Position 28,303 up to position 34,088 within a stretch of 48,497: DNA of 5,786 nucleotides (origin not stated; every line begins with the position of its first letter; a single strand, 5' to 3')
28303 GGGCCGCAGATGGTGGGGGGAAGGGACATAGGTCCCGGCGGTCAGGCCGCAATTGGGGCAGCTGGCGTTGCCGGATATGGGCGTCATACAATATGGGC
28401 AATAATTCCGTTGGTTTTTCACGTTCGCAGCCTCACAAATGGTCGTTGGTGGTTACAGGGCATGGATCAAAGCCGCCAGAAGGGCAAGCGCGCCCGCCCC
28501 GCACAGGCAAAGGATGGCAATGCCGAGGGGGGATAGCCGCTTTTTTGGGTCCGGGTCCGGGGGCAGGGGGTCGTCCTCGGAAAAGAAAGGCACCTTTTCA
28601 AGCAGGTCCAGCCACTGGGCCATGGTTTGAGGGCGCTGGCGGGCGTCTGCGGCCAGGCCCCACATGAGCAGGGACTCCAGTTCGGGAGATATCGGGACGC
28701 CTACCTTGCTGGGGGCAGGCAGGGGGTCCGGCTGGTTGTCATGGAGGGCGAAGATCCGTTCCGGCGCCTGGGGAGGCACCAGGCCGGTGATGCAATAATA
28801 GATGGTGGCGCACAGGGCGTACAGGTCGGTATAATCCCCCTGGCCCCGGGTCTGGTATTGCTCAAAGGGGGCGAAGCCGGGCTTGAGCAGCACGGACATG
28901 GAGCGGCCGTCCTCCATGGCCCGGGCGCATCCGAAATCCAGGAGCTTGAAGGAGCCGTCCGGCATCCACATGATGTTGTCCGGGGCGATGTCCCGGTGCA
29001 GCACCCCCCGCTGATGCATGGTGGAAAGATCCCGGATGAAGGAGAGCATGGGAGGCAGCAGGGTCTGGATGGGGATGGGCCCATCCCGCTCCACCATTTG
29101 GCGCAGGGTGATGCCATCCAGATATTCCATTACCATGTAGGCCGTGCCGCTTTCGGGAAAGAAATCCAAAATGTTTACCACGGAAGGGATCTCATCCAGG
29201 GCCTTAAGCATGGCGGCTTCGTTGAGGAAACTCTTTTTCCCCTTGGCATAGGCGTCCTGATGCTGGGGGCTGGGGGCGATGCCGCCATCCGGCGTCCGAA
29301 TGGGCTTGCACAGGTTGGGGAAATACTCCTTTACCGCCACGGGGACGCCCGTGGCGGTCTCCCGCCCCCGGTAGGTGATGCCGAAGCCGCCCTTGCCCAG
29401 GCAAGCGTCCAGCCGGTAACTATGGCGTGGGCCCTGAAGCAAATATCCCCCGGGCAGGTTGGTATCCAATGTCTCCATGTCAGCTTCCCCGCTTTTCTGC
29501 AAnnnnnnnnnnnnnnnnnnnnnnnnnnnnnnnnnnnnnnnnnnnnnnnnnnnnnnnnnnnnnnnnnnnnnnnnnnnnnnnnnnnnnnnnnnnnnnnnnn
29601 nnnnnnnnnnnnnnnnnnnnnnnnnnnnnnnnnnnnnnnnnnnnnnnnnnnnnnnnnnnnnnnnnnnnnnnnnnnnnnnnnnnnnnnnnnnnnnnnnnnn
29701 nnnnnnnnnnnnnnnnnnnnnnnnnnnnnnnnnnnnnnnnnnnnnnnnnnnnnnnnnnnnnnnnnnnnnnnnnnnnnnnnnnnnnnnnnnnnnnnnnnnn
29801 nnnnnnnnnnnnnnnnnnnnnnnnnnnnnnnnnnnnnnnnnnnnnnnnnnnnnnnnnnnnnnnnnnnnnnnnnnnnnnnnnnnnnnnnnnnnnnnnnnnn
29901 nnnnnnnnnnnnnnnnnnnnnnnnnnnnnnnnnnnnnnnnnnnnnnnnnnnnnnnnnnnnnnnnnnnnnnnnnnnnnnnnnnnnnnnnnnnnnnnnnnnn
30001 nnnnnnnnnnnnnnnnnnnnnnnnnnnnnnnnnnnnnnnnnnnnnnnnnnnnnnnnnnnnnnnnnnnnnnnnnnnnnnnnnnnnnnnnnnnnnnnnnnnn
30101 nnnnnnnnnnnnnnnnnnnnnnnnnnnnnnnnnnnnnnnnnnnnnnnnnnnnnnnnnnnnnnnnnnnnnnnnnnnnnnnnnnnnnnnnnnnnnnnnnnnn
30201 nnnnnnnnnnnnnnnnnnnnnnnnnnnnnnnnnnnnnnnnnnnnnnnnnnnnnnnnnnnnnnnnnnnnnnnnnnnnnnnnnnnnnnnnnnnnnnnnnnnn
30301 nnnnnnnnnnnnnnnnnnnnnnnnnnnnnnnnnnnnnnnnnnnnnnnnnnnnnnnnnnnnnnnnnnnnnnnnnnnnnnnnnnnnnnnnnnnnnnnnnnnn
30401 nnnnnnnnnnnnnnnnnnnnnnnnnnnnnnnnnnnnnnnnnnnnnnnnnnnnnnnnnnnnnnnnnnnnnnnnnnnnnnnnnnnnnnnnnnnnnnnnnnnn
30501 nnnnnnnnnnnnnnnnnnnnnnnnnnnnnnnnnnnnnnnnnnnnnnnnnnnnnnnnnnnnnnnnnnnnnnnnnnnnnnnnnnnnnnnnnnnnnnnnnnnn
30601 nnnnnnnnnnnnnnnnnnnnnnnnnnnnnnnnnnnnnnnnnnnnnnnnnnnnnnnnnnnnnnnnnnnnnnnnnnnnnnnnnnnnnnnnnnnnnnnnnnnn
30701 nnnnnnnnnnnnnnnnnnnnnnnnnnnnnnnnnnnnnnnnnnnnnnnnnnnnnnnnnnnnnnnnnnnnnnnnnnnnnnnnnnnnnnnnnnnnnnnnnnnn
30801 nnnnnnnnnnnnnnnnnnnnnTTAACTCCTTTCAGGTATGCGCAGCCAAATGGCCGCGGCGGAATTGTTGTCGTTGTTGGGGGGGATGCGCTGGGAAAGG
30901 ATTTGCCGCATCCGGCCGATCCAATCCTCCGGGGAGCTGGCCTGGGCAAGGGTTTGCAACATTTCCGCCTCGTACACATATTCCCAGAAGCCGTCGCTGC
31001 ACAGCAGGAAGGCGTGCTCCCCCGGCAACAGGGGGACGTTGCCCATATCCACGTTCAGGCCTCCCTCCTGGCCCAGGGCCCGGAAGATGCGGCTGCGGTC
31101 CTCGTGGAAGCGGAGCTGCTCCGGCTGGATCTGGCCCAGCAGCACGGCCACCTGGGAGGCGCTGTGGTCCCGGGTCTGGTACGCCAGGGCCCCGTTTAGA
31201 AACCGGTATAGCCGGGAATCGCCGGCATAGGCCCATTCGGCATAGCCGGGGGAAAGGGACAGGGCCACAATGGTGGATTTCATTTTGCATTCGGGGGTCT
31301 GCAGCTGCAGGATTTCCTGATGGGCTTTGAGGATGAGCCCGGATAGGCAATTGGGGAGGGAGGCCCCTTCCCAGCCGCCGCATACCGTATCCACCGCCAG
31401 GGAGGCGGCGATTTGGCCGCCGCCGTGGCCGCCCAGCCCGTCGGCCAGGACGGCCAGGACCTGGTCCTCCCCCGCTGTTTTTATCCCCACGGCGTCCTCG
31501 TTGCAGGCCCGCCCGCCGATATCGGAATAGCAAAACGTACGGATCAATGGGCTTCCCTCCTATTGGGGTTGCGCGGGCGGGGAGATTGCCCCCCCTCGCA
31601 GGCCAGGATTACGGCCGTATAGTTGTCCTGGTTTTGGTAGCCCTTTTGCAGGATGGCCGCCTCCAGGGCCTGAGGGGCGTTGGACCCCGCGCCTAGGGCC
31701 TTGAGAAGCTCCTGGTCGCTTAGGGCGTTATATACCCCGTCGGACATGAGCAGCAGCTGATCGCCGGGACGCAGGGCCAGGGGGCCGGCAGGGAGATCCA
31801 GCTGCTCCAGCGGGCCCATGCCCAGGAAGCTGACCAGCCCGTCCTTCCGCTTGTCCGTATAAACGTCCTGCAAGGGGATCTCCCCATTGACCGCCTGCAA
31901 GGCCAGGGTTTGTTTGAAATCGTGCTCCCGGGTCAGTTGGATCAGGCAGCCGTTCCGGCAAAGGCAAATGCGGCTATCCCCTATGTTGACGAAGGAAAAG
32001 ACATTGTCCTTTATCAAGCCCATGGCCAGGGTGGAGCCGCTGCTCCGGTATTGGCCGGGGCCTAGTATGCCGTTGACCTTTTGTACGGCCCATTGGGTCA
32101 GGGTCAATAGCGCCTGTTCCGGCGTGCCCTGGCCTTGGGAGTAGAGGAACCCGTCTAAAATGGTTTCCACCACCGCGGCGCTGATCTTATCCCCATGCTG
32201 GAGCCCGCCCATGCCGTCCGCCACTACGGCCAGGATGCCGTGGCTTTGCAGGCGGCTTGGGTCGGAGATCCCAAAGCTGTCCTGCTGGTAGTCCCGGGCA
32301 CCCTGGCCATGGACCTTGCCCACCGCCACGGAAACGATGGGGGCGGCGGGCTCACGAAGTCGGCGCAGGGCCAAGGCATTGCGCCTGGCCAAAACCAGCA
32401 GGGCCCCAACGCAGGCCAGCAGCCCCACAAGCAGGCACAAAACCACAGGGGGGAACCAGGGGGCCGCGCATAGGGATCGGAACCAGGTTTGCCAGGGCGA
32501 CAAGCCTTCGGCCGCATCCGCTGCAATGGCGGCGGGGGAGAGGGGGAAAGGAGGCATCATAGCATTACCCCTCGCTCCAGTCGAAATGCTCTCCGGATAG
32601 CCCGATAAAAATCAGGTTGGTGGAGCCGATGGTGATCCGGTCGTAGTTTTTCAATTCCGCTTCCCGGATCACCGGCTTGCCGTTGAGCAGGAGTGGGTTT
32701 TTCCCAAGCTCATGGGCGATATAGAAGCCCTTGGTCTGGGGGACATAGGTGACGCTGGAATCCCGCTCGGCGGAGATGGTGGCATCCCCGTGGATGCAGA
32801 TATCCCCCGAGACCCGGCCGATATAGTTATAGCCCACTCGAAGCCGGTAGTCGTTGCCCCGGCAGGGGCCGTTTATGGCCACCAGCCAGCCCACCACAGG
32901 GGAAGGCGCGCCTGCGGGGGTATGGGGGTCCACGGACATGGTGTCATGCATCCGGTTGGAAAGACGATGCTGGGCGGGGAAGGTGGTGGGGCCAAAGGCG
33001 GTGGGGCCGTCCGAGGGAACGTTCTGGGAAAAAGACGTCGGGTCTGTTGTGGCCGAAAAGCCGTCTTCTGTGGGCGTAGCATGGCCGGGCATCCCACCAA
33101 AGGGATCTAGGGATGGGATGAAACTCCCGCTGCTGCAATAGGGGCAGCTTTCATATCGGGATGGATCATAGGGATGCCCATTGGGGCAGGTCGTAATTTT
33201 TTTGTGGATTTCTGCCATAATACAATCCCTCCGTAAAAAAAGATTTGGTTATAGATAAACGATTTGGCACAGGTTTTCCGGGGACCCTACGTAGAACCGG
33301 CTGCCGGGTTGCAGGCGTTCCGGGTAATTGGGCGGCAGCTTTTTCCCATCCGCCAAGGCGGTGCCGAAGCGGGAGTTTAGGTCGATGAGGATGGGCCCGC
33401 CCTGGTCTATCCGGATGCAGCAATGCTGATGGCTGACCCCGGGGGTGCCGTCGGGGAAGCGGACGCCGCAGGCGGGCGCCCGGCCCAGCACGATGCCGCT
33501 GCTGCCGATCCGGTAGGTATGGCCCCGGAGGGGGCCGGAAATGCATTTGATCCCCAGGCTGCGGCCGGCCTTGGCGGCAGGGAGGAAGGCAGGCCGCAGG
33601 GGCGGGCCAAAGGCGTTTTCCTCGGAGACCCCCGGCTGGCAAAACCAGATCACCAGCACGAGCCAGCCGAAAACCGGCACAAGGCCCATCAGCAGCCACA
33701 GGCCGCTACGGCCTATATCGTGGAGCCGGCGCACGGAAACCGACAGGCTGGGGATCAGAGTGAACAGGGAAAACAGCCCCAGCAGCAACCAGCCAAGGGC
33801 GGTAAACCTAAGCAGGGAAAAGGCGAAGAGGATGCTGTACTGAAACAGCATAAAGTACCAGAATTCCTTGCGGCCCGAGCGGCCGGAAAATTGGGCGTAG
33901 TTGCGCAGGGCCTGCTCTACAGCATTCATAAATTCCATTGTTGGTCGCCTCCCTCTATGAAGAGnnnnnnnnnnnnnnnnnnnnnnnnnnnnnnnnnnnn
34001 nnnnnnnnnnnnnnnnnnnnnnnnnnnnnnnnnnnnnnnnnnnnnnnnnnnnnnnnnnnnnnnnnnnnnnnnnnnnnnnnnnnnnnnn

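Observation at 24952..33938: Seven-gene FHA / PP2C / Ser-Thr-kinase operon with unusual effector fusions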

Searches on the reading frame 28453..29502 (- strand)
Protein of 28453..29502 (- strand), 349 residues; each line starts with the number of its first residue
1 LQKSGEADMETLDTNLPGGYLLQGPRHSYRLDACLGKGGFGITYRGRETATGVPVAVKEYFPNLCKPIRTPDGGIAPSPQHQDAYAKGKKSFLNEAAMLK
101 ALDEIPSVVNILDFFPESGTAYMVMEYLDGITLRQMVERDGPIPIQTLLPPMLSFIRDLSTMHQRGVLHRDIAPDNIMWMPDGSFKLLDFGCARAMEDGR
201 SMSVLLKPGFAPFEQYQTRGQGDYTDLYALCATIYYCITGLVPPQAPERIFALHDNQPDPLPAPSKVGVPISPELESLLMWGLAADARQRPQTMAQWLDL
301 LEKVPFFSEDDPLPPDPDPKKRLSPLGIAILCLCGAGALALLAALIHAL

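Call 3: search_protein_families(library=pfam, proteins=[window:28453-29502:-], max_evalue=0.01)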
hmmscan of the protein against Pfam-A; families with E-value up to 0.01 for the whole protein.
window:28453-29502:- (349 aa): 5 families
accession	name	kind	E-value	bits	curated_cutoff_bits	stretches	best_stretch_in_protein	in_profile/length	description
PF00069.31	Pkinase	-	8.5e-32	111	31.7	1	30-293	2-254/263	Protein kinase domain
PF07714.23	PK_Tyr_Ser-Thr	-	5.7e-17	62.3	23.1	1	84-292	40-250/258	Protein tyrosine and serine/threonine kinase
PF01636.29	APH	-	6.9e-07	29.7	23.2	1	163-194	166-198/239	Phosphotransferase enzyme family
PF03109.22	ABC1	-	1.6e-05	24.6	22.9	1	118-198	140-219/244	ABC1 atypical kinase-like domain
PF14531.12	Kinase-like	-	8.3e-05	22.4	25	1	140-226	139-222/289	Kinase-like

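Call 4: search_protein_families(library=ncbifam, proteins=[window:28453-29502:-], max_evalue=0.01)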
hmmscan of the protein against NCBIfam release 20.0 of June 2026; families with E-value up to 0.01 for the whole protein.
window:28453-29502:- (349 aa): 21 families
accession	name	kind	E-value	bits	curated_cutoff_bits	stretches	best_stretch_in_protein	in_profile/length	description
NF033483.0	PknB_PASTA_kin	equivalog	1.8e-37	129.7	450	1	90-303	52-267/563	Stk1 family PASTA domain-containing Ser/Thr kinase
NF038150.1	lanthi_synth_IV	equivalog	1.6e-28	99.5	650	1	89-302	236-454/851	class IV lanthionine synthetase LanL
NF047741.1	antiphage_MADS6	equivalog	8.9e-28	97.1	460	1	82-304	232-460/612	methylation-associated defense system protein kinase MAD6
NF038151.1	lanthi_synth_III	equivalog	5.9e-22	77.9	575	1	41-242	234-427/833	class III lanthionine synthetase LanKC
NF052427.1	StpK7MSMEG_1200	equivalog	1.7e-18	66.4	900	1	28-296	8-260/601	serine/threonine protein kinase StpK7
TIGR03903.1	TOMM_kin_cyc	equivalog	6.8e-15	54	705.75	1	89-241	22-186/1267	TOMM system kinase/cyclase fusion protein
NF033442.0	BREX_PglW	equivalog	1e-11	43.4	990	1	91-195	554-662/1391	BREX system serine/threonine kinase PglW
NF009651.0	PRK13184.1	equivalog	5.2e-10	37.9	839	1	86-197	43-164/932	serine/threonine-protein kinase PknD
NF011463.0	PRK14879.1-4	equivalog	5.6e-09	35.7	188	1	97-198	71-165/237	Kae1-associated kinase Bud32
NF053615.1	SerThrKinAfsKStmc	equivalog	6.7e-09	35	1300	1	111-265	77-237/809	protein serine/threonine kinase AfsK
NF058632.1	SerThrKinPrkT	equivalog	1.7e-08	33.9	280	1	106-194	78-166/322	serine/threonine protein kinase PrkT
TIGR03724.2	arch_bud32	equivalog_domain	4.9e-07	29.4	125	1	119-201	66-139/193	KEOPS complex kinase/ATPase Bud32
NF011460.0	PRK14879.1-1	equivalog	8.6e-06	25.1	199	1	117-199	82-163/232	Kae1-associated kinase Bud32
NF041408.1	XopAU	subfamily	1.2e-05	25.2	450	1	81-202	253-383/498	XopAU family type III secretion system effector serine/threonine kinase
NF050082.1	ATPase_MABP1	exception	3.6e-05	22.7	800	1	120-207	231-316/435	macrolide-binding ATPase MABP-1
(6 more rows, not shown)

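Call 6: search_protein_families(library=padloc, proteins=[window:28453-29502:-], max_evalue=0.01)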
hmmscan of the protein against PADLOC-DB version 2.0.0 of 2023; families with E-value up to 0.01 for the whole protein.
window:28453-29502:- (349 aa): 35 families (the best 25 are shown)
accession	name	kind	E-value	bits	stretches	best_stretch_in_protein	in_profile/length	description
PDLC04138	mad6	-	4.1e-47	159.4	1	26-304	50-313/659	mads_6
PDLC04042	PD-T4-6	-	1.1e-46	157.8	1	27-304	9-272/292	-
PDLC04053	PD-T4-6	-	1.2e-37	128.1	2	89-308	53-275/311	-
PDLC04054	PD-T4-6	-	1.7e-33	114.5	1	90-305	55-274/347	-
PDLC04060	PD-T4-6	-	1.8e-32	110.9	1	29-304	10-269/486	-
PDLC04043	PD-T4-6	-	1.4e-31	108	1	94-298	64-271/452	-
PDLC04039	PD-T4-6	-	4e-31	106.5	2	92-292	61-263/458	-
PDLC04044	PD-T4-6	-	6e-31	105.9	1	77-303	69-291/372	-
PDLC04047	PD-T4-6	-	3e-30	103.4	1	86-302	52-270/327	-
PDLC04045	PD-T4-6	-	3.1e-29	100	1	27-245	33-247/350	-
PDLC04057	PD-T4-6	-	1.7e-27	94.5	1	90-295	53-261/443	-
PDLC04061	PD-T4-6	-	3.3e-27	94.2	1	27-298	16-277/510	-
PDLC04050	PD-T4-6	-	7.2e-27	92.4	1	28-303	64-325/480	-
PDLC04052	PD-T4-6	-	6.7e-25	86.2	1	119-296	86-268/496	-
PDLC04041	PD-T4-6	-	7.6e-25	86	1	28-299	29-288/443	-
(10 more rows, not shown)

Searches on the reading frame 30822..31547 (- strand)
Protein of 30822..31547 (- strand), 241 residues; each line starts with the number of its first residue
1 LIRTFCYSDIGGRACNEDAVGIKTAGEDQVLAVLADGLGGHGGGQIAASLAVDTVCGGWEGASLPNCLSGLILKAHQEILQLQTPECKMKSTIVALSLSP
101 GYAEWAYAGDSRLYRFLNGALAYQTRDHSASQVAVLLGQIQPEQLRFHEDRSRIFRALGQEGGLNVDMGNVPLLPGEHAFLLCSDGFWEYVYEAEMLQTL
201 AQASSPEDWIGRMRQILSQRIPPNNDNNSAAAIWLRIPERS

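Call 3: search_protein_families(library=pfam, proteins=[window:30822-31547:-], max_evalue=0.01)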
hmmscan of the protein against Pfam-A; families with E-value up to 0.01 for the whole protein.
window:30822-31547:- (241 aa): 1 family
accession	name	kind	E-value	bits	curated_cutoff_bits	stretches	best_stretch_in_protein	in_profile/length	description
PF13672.11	PP2C_2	-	6.7e-08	32.8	24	1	9-195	5-182/209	Protein phosphatase 2C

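Call 4: search_protein_families(library=ncbifam, proteins=[window:30822-31547:-], max_evalue=0.01)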
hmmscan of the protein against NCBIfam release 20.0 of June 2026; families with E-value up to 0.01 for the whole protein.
window:30822-31547:- (241 aa): 2 families
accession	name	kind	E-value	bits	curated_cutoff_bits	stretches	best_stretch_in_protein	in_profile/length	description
NF033484.1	Stp1_PP2C_phos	equivalog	2.9e-37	128.4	230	1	9-215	3-215/232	Stp1/IreP family PP2C-type Ser/Thr phosphatase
NF011149.0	PRK14559.1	equivalog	5e-11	42.1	374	1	29-187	411-580/642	serine/threonine phosphatase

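Call 6: search_protein_families(library=padloc, proteins=[window:30822-31547:-], max_evalue=0.01)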
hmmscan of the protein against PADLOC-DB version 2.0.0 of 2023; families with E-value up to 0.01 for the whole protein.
window:30822-31547:- (241 aa): 1 family
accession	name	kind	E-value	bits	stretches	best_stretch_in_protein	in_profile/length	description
PDLC04518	PDC-M21C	-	2e-11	41.6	1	13-206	15-205/243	-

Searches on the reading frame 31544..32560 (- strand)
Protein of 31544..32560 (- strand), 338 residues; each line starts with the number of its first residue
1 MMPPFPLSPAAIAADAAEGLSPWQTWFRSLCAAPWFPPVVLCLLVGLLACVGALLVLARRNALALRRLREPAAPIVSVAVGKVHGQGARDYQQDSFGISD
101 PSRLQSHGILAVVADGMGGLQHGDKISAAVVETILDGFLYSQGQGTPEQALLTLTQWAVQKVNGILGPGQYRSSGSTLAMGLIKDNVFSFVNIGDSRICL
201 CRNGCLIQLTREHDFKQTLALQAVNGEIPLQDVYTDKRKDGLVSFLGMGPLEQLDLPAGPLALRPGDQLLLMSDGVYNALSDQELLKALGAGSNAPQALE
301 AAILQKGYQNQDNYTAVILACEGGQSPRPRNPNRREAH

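Call 3: search_protein_families(library=pfam, proteins=[window:31544-32560:-], max_evalue=0.01)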
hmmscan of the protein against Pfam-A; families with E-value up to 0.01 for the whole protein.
window:31544-32560:- (338 aa): 4 families
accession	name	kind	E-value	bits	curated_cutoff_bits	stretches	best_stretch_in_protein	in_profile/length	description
PF13672.11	PP2C_2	-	2.7e-13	50.4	24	1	92-288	12-186/209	Protein phosphatase 2C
PF00481.26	PP2C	-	6.6e-08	33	20.3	1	84-215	7-142/255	Protein phosphatase 2C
PF07228.17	SpoIIE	-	4.6e-05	23.9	25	1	248-288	105-152/192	Stage II sporulation protein E (SpoIIE)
PF04077.17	DsrH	-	0.0009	19.8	24.4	1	262-300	15-54/88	DsrH like protein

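Call 4: search_protein_families(library=ncbifam, proteins=[window:31544-32560:-], max_evalue=0.01)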
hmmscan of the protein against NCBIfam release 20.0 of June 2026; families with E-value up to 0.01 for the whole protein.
window:31544-32560:- (338 aa): 5 families
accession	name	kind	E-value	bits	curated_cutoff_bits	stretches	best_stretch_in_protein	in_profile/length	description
NF033484.1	Stp1_PP2C_phos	equivalog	5.5e-28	98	230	1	88-319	7-231/232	Stp1/IreP family PP2C-type Ser/Thr phosphatase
NF011149.0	PRK14559.1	equivalog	3.1e-09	36.1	374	1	102-228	406-536/642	serine/threonine phosphatase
TIGR03011.1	sulf_tusB_dsrH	equivalog_domain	5.7e-05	23.2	49.2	1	263-308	21-66/95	sulfurtransferase complex subunit TusB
NF010035.0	PRK13510.1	equivalog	0.0024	18.1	104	1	263-311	21-69/95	sulfurtransferase complex subunit TusB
TIGR02865.1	spore_II_E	equivalog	0.0077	14.3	490.8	0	246-312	677-749/764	stage II sporulation protein E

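Call 6: search_protein_families(library=padloc, proteins=[window:31544-32560:-], max_evalue=0.01)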
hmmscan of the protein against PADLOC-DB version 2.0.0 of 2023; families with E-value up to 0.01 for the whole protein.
window:31544-32560:- (338 aa): 1 family
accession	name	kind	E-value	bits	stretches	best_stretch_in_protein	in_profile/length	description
PDLC04518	PDC-M21C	-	0.00079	16.7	1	104-293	26-203/243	-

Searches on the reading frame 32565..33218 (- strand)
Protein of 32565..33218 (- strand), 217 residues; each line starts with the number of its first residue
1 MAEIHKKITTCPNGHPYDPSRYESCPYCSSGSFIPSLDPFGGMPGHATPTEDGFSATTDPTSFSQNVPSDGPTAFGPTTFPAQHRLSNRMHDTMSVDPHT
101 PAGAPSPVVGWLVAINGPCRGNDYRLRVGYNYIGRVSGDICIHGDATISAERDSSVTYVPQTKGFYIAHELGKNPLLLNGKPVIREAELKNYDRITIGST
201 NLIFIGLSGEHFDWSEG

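Call 3: search_protein_families(library=pfam, proteins=[window:32565-33218:-], max_evalue=0.01)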
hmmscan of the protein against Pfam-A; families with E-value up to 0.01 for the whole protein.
window:32565-33218:- (217 aa): 2 families
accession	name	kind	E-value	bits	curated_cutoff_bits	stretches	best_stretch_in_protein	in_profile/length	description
PF16697.10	Yop-YscD_cpl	-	0.0074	17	33.2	0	115-204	3-90/94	Inner membrane component of T3SS, cytoplasmic domain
PF00498.31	FHA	-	0.0098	16.7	20.7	0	156-198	25-67/67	FHA domain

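Call 4: search_protein_families(library=ncbifam, proteins=[window:32565-33218:-], max_evalue=0.01)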
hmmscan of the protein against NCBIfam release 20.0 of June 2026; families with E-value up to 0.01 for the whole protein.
window:32565-33218:- (217 aa): 0 families

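Call 6: search_protein_families(library=padloc, proteins=[window:32565-33218:-], max_evalue=0.01)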
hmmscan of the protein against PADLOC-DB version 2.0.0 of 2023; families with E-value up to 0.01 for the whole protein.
window:32565-33218:- (217 aa): 0 families

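Call 81: search_protein_families(library=phrogs, proteins=[window:32565-33218:-], max_evalue=0.01)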
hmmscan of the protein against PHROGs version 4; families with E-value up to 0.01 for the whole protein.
window:32565-33218:- (217 aa): 0 families

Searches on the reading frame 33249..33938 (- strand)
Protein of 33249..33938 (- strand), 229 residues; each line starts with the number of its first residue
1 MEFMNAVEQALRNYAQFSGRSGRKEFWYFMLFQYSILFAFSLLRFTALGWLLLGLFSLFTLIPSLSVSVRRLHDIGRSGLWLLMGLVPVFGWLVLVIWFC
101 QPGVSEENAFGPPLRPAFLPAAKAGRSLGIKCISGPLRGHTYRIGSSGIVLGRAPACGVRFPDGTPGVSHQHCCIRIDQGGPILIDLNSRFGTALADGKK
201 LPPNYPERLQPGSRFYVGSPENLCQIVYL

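Call 3: search_protein_families(library=pfam, proteins=[window:33249-33938:-], max_evalue=0.01)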
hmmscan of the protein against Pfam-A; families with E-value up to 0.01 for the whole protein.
window:33249-33938:- (229 aa): 3 families
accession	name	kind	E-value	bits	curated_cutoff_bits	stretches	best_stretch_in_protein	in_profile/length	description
PF05656.20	DUF805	-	4.2e-29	101.7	25.7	1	14-112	1-111/111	Protein of unknown function (DUF805)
PF00498.31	FHA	-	7.9e-12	45.9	20.7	1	149-218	1-67/67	FHA domain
PF16697.10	Yop-YscD_cpl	-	1.9e-05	25.3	33.2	1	132-219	2-85/94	Inner membrane component of T3SS, cytoplasmic domain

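Call 4: search_protein_families(library=ncbifam, proteins=[window:33249-33938:-], max_evalue=0.01)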
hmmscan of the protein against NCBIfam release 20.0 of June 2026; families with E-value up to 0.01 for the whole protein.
window:33249-33938:- (229 aa): 2 families
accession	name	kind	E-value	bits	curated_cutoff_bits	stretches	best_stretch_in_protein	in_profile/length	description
NF049868.1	FhaB_Rv0019c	equivalog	5.1e-08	33.1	125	1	129-218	68-152/158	FHA domain-containing protein FhaB/FipA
TIGR03354.1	VI_FHA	hypoth_equivalog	7.5e-05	22.7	120.25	1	140-219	17-96/420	type VI secretion system-associated FHA domain protein TagH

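Call 6: search_protein_families(library=padloc, proteins=[window:33249-33938:-], max_evalue=0.01)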
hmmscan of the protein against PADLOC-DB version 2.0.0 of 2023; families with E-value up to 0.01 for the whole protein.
window:33249-33938:- (229 aa): 0 families

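Call 81: search_protein_families(library=phrogs, proteins=[window:33249-33938:-], max_evalue=0.01)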
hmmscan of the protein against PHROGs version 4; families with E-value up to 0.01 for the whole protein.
window:33249-33938:- (229 aa): 1 family
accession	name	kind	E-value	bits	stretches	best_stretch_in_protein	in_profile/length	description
phrog_12855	-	moron, auxiliary metabolic gene and host takeover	8.5e-20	71.9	1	2-113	64-191/333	membrane protein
